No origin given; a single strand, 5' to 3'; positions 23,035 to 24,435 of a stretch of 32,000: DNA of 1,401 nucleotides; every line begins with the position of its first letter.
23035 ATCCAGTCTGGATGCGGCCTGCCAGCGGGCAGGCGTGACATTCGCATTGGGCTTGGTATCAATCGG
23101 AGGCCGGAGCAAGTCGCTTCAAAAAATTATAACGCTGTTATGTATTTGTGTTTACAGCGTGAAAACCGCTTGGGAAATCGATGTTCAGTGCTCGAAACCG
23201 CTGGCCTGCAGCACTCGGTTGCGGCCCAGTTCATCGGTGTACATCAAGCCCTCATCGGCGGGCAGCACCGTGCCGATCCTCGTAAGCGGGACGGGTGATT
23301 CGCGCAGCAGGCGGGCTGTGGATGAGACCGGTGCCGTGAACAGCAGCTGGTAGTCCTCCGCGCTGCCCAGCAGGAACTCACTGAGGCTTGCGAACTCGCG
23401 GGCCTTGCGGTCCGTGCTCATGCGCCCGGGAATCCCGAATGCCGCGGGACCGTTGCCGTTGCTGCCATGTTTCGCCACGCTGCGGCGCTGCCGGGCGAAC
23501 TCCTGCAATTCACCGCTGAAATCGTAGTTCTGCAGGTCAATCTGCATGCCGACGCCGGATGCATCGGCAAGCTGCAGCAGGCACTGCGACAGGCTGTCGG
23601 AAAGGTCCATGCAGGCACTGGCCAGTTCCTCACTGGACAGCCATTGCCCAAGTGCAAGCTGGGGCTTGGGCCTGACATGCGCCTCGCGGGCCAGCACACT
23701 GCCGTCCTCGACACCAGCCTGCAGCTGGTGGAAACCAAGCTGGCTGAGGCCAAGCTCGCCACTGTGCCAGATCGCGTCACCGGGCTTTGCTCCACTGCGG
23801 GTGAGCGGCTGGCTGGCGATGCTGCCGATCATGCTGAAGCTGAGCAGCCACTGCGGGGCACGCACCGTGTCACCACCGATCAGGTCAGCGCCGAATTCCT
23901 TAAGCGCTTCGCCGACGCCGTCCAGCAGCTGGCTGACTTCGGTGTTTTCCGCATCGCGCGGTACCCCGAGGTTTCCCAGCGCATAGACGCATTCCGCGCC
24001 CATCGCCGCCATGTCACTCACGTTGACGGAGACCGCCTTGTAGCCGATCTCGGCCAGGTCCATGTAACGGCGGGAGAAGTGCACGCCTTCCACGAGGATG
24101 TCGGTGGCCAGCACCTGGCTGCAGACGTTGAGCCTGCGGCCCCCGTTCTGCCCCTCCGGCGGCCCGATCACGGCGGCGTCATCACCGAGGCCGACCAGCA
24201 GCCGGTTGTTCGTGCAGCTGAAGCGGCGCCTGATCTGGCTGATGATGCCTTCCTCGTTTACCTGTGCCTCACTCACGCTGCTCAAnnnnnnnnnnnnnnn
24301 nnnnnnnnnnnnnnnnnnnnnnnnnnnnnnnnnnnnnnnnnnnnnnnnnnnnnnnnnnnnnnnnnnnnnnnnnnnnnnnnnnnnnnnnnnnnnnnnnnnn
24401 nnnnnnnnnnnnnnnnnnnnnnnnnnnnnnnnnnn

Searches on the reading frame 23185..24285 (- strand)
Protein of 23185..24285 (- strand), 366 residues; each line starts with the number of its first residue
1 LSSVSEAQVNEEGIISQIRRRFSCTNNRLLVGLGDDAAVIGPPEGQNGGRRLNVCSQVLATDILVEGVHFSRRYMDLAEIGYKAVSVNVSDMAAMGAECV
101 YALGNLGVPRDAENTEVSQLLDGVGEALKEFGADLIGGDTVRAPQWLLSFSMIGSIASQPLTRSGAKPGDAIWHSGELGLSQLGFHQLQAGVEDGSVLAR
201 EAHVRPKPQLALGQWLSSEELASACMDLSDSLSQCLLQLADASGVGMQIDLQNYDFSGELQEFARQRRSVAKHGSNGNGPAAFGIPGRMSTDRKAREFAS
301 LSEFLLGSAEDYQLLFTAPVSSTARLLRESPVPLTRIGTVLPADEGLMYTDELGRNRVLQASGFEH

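Call 50: search_protein_families(library=ncbifam, proteins=[window:23185-24285:-], max_evalue=0.001)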
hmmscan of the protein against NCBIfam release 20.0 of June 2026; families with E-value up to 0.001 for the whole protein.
window:23185-24285:- (366 aa): 14 families
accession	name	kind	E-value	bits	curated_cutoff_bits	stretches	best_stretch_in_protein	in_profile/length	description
TIGR01379.1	thiL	equivalog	1.9e-71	240.7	184.15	2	11-268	2-250/320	thiamine-phosphate kinase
NF004351.0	PRK05731.1-4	equivalog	4.3e-52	177.2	324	1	7-265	12-258/321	thiamine-phosphate kinase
NF004354.0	PRK05731.2-3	equivalog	6.5e-43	147.1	204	1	30-250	16-214/273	thiamine-phosphate kinase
NF004350.0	PRK05731.1-1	equivalog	8.1e-42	143.3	441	1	15-271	9-256/325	thiamine-phosphate kinase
NF004353.0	PRK05731.2-2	equivalog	6.8e-40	137.1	301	1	56-265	31-236/311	thiamine-phosphate kinase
TIGR00476.1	selD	equivalog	1.1e-16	61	125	1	81-270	77-267/311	selenide, water dikinase SelD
TIGR04049.1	AIR_rel_sll0787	hypoth_equivalog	5.3e-15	55.3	321.3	1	17-253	26-240/318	sll0787 family AIR synthase-like protein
TIGR03267.1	methan_mark_2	hypoth_equivalog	1.9e-11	43.6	365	1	77-253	74-245/323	methanogenesis marker 2 protein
NF010705.0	PRK14105.1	equivalog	2.6e-09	36.4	291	1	27-179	40-178/345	selenide, water dikinase SelD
NF002098.0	PRK00943.1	equivalog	2.3e-08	33.3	299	1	79-263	79-264/347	selenide, water dikinase SelD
TIGR04050.1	MSMEG_0567_Cter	hypoth_equivalog_domain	6e-08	32.5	312.2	1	78-251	61-223/296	MSMEG_0567/sll0787 family protein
TIGR02124.1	hypE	equivalog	3e-06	26.5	251.6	1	74-180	59-171/332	hydrogenase expression/formation protein HypE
TIGR00878.1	purM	equivalog_domain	2.1e-05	23.9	236.35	1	78-146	75-142/332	phosphoribosylformylglycinamidine cyclo-ligase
TIGR04369.1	fusion_not_SelD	hypoth_equivalog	0.00028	19.2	700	1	89-191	424-539/701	oxidoreductase/SelD-related fusion protein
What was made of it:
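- On Bacterial selenoprotein gene: The AIRS-family gene at 23185-24285 is ThiL (call 50).
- The only AIRS-family gene in the window (23185-24285, minus strand) is ThiL, not SelD (call 50).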
